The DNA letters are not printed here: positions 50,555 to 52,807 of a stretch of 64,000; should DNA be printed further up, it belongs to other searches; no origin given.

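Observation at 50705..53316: A1-type cytochrome c oxidase with D-channel Asp replaced by Arg and a coordinated loss of the Mg site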

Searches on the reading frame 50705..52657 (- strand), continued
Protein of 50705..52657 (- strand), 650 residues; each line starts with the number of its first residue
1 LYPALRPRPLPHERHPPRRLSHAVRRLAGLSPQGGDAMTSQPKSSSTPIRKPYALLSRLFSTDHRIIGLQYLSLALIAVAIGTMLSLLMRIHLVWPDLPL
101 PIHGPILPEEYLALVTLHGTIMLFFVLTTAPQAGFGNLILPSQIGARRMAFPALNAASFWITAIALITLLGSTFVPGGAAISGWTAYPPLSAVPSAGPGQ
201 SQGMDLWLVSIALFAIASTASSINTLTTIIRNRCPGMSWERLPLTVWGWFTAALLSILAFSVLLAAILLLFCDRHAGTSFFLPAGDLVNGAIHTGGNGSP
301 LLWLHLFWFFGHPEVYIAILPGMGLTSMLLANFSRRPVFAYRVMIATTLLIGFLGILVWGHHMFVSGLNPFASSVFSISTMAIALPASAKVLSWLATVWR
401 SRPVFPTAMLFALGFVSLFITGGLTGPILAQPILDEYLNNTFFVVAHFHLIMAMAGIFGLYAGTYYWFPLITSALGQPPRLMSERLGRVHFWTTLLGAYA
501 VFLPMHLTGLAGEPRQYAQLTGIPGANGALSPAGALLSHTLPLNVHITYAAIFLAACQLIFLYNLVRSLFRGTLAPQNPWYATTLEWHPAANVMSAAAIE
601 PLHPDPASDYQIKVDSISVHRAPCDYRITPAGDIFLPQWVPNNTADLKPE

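Call 41: find_homologous_proteins(query=L010:5950-7671:+, max_evalue=1e-50)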
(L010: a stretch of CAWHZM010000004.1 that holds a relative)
Query L010:5950-7671:+ (574 aa): 8000 proteins with E <= 1e-50 among 8000 candidates; the best 120 are listed.
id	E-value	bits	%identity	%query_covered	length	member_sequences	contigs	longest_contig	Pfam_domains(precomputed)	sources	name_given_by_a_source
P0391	0.0e+0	1272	97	100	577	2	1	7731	PF00115.26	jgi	-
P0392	0.0e+0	1261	96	99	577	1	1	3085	PF00115.26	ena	-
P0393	0.0e+0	1257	95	100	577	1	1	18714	PF00115.26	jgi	-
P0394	0.0e+0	1253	95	99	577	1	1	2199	PF00115.26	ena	-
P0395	0.0e+0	1252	95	99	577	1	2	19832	PF00115.26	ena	-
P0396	0.0e+0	1251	95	99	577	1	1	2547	PF00115.26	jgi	jgi:cytochrome c oxidase subunit I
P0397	0.0e+0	1251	95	100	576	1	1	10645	PF00115.26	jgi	jgi:cytochrome c oxidase subunit 1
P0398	0.0e+0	1250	95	99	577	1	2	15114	PF00115.26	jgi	jgi:cytochrome c oxidase subunit I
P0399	0.0e+0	1250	95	100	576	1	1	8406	PF00115.26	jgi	jgi:cytochrome c oxidase subunit 1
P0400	0.0e+0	1250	95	100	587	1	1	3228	PF00115.26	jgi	jgi:cytochrome c oxidase subunit 1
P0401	0.0e+0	1250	95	100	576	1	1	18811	PF00115.26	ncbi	-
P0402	0.0e+0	1249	95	99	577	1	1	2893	PF00115.26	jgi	jgi:cytochrome c oxidase subunit I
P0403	0.0e+0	1249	95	99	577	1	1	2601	PF00115.26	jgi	jgi:cytochrome c oxidase subunit 1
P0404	0.0e+0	1249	95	100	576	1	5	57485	PF00115.26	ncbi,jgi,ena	jgi:cytochrome c oxidase subunit 1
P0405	0.0e+0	1248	95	99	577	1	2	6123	PF00115.26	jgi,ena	jgi:cytochrome c oxidase subunit I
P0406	0.0e+0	1248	94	100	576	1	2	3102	PF00115.26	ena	-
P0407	0.0e+0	1248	95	100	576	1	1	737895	PF00115.26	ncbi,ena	-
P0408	0.0e+0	1248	95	99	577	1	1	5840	PF00115.26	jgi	jgi:cytochrome c oxidase subunit 1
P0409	0.0e+0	1248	95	99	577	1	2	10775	PF00115.26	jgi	jgi:cytochrome c oxidase subunit I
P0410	0.0e+0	1247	79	100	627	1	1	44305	PF00115.26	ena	-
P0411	0.0e+0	1247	94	100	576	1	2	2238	PF00115.26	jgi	jgi:cytochrome c oxidase subunit 1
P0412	0.0e+0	1247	95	99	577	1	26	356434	PF00115.26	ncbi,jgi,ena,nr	ncbi:MAG TPA: cbb3-type cytochrome c oxidase subunit I [Candidatus Acidoferrales bacterium]|jgi:cyto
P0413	0.0e+0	1247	95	99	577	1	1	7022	PF00115.26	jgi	jgi:cytochrome c oxidase subunit 1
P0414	0.0e+0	1247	95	99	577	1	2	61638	PF00115.26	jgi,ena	jgi:cytochrome c oxidase subunit 1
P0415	0.0e+0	1247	95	99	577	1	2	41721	PF00115.26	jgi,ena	-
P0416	0.0e+0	1247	95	99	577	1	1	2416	PF00115.26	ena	-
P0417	0.0e+0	1247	95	99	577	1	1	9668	PF00115.26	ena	-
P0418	0.0e+0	1247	95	99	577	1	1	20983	PF00115.26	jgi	jgi:cytochrome c oxidase subunit I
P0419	0.0e+0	1247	95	99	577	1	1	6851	PF00115.26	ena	-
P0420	0.0e+0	1247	94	100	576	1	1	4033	PF00115.26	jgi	-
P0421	0.0e+0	1247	95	100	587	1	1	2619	PF00115.26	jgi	jgi:cytochrome c oxidase subunit I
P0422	0.0e+0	1246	94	100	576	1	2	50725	PF00115.26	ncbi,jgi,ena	jgi:cytochrome c oxidase subunit 1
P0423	0.0e+0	1246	94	100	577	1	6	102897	PF00115.26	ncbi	ncbi:MAG: cbb3-type cytochrome c oxidase subunit I [Candidatus Sulfotelmatobacter sp.]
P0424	0.0e+0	1246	95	99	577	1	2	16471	PF00115.26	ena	-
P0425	0.0e+0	1246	95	98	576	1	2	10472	PF00115.26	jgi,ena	jgi:cytochrome c oxidase subunit 1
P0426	0.0e+0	1246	95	99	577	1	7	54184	PF00115.26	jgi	jgi:cytochrome c oxidase subunit I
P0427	0.0e+0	1246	95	99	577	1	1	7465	PF00115.26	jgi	jgi:cytochrome c oxidase subunit I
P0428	0.0e+0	1246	95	99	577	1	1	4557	PF00115.26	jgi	-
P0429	0.0e+0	1246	95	99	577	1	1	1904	PF00115.26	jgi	-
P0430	0.0e+0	1246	95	98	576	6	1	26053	PF00115.26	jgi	jgi:cytochrome c oxidase subunit 1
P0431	0.0e+0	1245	95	99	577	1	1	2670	PF00115.26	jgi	jgi:cytochrome c oxidase subunit 1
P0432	0.0e+0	1245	95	99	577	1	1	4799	PF00115.26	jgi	jgi:cytochrome c oxidase subunit 1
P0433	0.0e+0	1245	95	98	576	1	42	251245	PF00115.26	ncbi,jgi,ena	jgi:cytochrome c oxidase subunit 1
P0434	0.0e+0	1245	95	99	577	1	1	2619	PF00115.26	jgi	jgi:cytochrome c oxidase subunit I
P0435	0.0e+0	1244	94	100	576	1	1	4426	PF00115.26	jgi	jgi:cytochrome c oxidase subunit I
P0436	0.0e+0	1244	95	99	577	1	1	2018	PF00115.26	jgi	jgi:cytochrome c oxidase subunit 1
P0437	0.0e+0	1244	94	100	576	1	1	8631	PF00115.26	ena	-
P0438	0.0e+0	1244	95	98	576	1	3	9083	PF00115.26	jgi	-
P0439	0.0e+0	1242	94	100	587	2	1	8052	PF00115.26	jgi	jgi:cytochrome c oxidase subunit I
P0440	0.0e+0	1242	94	100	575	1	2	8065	PF00115.26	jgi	jgi:cytochrome c oxidase subunit 1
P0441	0.0e+0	1241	94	100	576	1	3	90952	PF00115.26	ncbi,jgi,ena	jgi:cytochrome c oxidase subunit 1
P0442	0.0e+0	1240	94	100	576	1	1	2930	PF00115.26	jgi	jgi:cytochrome c oxidase subunit 1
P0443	0.0e+0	1239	94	100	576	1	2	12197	PF00115.26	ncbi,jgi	ncbi:MAG: cbb3-type cytochrome c oxidase subunit I [Candidatus Sulfotelmatobacter sp.]|jgi:cytochrom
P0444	0.0e+0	1239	94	100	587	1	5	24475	PF00115.26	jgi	jgi:cytochrome c oxidase subunit 1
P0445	0.0e+0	1239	94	100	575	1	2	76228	PF00115.26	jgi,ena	-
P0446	0.0e+0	1238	94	100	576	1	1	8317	PF00115.26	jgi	jgi:cytochrome c oxidase subunit 1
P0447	0.0e+0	1238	95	98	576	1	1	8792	PF00115.26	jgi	-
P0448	0.0e+0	1238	93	100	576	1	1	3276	PF00115.26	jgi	jgi:cytochrome c oxidase subunit 1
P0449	0.0e+0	1238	94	100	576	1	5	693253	PF00115.26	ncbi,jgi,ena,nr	ncbi:MAG TPA: cbb3-type cytochrome c oxidase subunit I [Candidatus Sulfotelmatobacter sp.]|jgi:cytoc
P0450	0.0e+0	1238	95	99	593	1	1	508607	PF00115.26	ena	-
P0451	0.0e+0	1237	94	100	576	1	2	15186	PF00115.26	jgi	jgi:cytochrome c oxidase subunit 1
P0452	0.0e+0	1237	94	100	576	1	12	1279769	PF00115.26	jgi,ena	jgi:cytochrome c oxidase subunit 1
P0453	0.0e+0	1237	94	100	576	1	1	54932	PF00115.26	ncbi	-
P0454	0.0e+0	1237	94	100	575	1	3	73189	PF00115.26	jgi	jgi:cytochrome c oxidase subunit 1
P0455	0.0e+0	1237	94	100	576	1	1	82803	PF00115.26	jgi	jgi:cytochrome c oxidase subunit 1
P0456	0.0e+0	1237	94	100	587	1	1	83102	PF00115.26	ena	-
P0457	0.0e+0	1237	94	100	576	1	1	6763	PF00115.26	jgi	jgi:cytochrome c oxidase subunit 1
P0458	0.0e+0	1237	94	100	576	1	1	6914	PF00115.26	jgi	jgi:cytochrome c oxidase subunit 1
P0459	0.0e+0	1236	95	98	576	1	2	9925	PF00115.26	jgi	jgi:cytochrome c oxidase subunit I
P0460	0.0e+0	1236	94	100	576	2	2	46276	PF00115.26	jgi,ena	jgi:cytochrome c oxidase subunit 1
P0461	0.0e+0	1236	94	100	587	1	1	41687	PF00115.26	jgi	jgi:cytochrome c oxidase subunit I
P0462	0.0e+0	1236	93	100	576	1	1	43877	PF00115.26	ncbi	-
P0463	0.0e+0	1236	94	100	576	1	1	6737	PF00115.26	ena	-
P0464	0.0e+0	1235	94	100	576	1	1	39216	PF00115.26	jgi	jgi:cytochrome c oxidase subunit 1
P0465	0.0e+0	1235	94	100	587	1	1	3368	PF00115.26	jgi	jgi:cytochrome c oxidase subunit I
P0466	0.0e+0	1234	94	100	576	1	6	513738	PF00115.26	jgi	jgi:cytochrome c oxidase subunit I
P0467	0.0e+0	1234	93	100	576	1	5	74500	PF00115.26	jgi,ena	jgi:cytochrome c oxidase subunit 1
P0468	0.0e+0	1234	94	100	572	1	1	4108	PF00115.26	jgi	jgi:cytochrome c oxidase subunit 1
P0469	0.0e+0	1234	93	100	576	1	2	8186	PF00115.26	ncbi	ncbi:MAG: cbb3-type cytochrome c oxidase subunit I [Candidatus Sulfotelmatobacter sp.]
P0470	0.0e+0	1234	94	100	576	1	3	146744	PF00115.26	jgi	jgi:cytochrome c oxidase subunit 1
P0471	0.0e+0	1234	94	100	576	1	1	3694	PF00115.26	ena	-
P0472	0.0e+0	1234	94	100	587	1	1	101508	PF00115.26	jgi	-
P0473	0.0e+0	1234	94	99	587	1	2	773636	PF00115.26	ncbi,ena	-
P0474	0.0e+0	1233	94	99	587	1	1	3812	PF00115.26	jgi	jgi:cytochrome c oxidase subunit I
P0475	0.0e+0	1233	94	98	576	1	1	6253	PF00115.26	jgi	jgi:cytochrome c oxidase subunit 1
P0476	0.0e+0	1233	93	100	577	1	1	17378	PF00115.26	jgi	jgi:cytochrome c oxidase subunit 1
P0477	0.0e+0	1233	93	100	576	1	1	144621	PF00115.26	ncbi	-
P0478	0.0e+0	1233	94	100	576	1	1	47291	PF00115.26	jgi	jgi:cytochrome c oxidase subunit 1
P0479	0.0e+0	1232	94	98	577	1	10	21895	PF00115.26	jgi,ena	jgi:cytochrome c oxidase subunit 1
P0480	0.0e+0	1232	93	98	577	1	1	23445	PF00115.26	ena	-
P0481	0.0e+0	1232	93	100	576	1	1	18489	PF00115.26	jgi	-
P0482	0.0e+0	1232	94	100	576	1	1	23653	PF00115.26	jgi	jgi:cytochrome c oxidase subunit 1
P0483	0.0e+0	1232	94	99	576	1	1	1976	PF00115.26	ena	-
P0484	0.0e+0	1232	94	98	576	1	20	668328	PF00115.26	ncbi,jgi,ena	jgi:cytochrome c oxidase subunit 1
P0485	0.0e+0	1232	94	99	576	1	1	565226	PF00115.26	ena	-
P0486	0.0e+0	1232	94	100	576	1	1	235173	PF00115.26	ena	-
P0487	0.0e+0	1232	93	100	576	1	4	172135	PF00115.26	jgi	jgi:cytochrome c oxidase subunit I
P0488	0.0e+0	1232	94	100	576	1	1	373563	PF00115.26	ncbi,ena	-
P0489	0.0e+0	1231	93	100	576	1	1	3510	PF00115.26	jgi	jgi:cytochrome c oxidase subunit 1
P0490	0.0e+0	1231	94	100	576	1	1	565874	PF00115.26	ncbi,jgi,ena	jgi:cytochrome c oxidase subunit I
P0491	0.0e+0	1231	94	100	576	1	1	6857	PF00115.26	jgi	jgi:cytochrome c oxidase subunit I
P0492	0.0e+0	1231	94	100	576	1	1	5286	PF00115.26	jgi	jgi:cytochrome c oxidase subunit I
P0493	0.0e+0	1231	94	100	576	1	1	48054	PF00115.26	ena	-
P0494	0.0e+0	1231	94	98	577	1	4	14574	PF00115.26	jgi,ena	jgi:cytochrome c oxidase subunit 1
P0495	0.0e+0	1231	93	100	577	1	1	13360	PF00115.26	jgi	-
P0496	0.0e+0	1231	93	98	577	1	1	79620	PF00115.26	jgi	jgi:cytochrome c oxidase subunit I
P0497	0.0e+0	1231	94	98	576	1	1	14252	PF00115.26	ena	-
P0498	0.0e+0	1231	94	98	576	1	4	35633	PF00115.26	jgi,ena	jgi:cytochrome c oxidase subunit 1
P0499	0.0e+0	1231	94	99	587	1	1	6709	PF00115.26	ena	-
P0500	0.0e+0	1230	94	100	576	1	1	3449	PF00115.26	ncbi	-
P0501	0.0e+0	1230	94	98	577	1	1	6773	PF00115.26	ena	-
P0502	0.0e+0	1230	94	98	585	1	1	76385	PF00115.26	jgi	jgi:cytochrome c oxidase subunit 1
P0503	0.0e+0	1230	94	98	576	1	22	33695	PF00115.26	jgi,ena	jgi:cytochrome c oxidase subunit 1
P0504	0.0e+0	1230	94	100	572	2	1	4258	PF00115.26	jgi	jgi:cytochrome c oxidase subunit 1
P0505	0.0e+0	1230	94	99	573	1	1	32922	PF00115.26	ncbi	ncbi:MAG: cbb3-type cytochrome c oxidase subunit I [Candidatus Sulfotelmatobacter sp.]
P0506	0.0e+0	1230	94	100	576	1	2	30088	PF00115.26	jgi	-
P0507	0.0e+0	1230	93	99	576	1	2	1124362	PF00115.26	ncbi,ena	-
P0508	0.0e+0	1230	94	99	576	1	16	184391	PF00115.26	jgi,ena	jgi:cytochrome c oxidase subunit 1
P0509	0.0e+0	1230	93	100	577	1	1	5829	PF00115.26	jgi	jgi:cytochrome c oxidase subunit 1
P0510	0.0e+0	1229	94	98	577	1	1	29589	PF00115.26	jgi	-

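Call 54: search_protein_families(library=pfam, proteins=[L082:8980-9183:+], max_evalue=0.01)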
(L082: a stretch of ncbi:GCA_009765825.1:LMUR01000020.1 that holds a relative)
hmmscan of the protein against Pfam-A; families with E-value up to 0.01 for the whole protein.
L082:8980-9183:+ (67 aa): 0 families

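Call 61: list_cluster_members(proteins=[P0001, P0271])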
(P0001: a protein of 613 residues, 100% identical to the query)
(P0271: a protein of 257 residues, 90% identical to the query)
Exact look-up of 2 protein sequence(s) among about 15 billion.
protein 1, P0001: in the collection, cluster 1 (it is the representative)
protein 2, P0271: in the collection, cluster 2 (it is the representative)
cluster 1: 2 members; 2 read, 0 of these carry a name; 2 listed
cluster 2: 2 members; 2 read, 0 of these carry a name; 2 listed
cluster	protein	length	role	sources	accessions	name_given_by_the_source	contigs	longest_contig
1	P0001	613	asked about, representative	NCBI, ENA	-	-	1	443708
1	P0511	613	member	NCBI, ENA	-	-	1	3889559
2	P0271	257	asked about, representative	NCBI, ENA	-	-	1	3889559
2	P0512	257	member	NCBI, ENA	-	-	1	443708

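Call 63: find_encoding_contigs(protein=P0511, flank=10000, max_places=2)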
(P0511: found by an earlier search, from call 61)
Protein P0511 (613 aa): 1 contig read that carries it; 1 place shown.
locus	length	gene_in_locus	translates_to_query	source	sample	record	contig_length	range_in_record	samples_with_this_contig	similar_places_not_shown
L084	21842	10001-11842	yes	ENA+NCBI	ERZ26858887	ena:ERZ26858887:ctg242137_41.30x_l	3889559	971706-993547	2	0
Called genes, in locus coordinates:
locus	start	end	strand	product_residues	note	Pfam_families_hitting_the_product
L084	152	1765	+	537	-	PF07519:Tannase, PF00326:Peptidase_S9 (faint)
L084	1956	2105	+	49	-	-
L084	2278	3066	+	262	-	PF06764:DUF1223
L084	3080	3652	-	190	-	PF00578:AhpC-TSA, PF08534:Redoxin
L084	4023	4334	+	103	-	PF03840:SecG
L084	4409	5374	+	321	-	PF22847:Glyco_hydro_43_rel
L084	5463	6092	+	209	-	PF00753:Lactamase_B, PF23023:Anti-Pycsar_Apyc1 (faint)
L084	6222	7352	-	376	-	PF00155:Aminotran_1_2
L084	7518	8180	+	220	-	PF00702:Hydrolase, PF13419:HAD_2, PF13242:Hydrolase_like (weak)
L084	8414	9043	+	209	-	PF01174:SNO, PF07685:GATase_3 (weak)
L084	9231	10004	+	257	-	PF00116:COX2, PF13473:Cupredoxin_1 (weak)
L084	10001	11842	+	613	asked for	PF00115:COX1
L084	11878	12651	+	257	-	PF00510:COX3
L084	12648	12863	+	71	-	-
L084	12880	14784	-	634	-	PF01743:PolyA_pol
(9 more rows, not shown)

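Call 67: predict_structure(alignment_id=A1)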
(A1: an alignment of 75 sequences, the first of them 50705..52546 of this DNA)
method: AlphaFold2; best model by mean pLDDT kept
length: 613 residues; sequences in the alignment: 75
mean_pLDDT: 62.0   pTM: 0.69
mean pLDDT of the five models: 62.0, 61.9, 60.2, 55.0, 53.8
residues with pLDDT >= 90: 59; 70-90: 181; 50-70: 150; < 50: 223
segments of 3 or more residues with pLDDT < 50: 1-14, 141-162, 250-254, 262-265, 267-286, 288-352, 388-408, 473-490, 493-497, 544-580, 607-613
pLDDT, mean of each block of 10 residues (from residue 1): 35 55 84 88 80 73 61 61 72 73 78 91 93 74 40 43 70 89 90 81 69 76 76 71 53 49 48 43 47 42 39 38 35 40 46 51 62 75 55 38 44 68 82 82 89 91 68 41 38 49 65 86 92 84 44 34 38 40 58 62 52 35
secondary structure, 60 per line:
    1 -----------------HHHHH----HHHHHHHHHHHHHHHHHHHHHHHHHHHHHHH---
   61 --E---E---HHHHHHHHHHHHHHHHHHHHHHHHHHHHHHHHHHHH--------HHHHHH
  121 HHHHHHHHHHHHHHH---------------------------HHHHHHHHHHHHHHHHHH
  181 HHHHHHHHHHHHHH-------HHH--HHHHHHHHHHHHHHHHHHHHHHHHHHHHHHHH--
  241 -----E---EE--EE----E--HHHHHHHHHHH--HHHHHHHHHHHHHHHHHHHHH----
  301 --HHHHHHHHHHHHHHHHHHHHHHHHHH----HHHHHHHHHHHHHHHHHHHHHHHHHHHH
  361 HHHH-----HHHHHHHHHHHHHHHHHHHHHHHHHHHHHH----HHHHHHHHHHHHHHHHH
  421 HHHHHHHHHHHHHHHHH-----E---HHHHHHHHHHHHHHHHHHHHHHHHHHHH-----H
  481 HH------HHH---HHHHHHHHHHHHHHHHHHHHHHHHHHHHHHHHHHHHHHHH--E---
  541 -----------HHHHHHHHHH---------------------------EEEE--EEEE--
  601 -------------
elements in order: H18-22 H27-57 H71-106 H115-135 H163-194 H207-238 H263-273 H276-296 H303-328 H333-364 H370-399 H404-437 H447-474 H495-534 H552-561 E589-592 E595-598
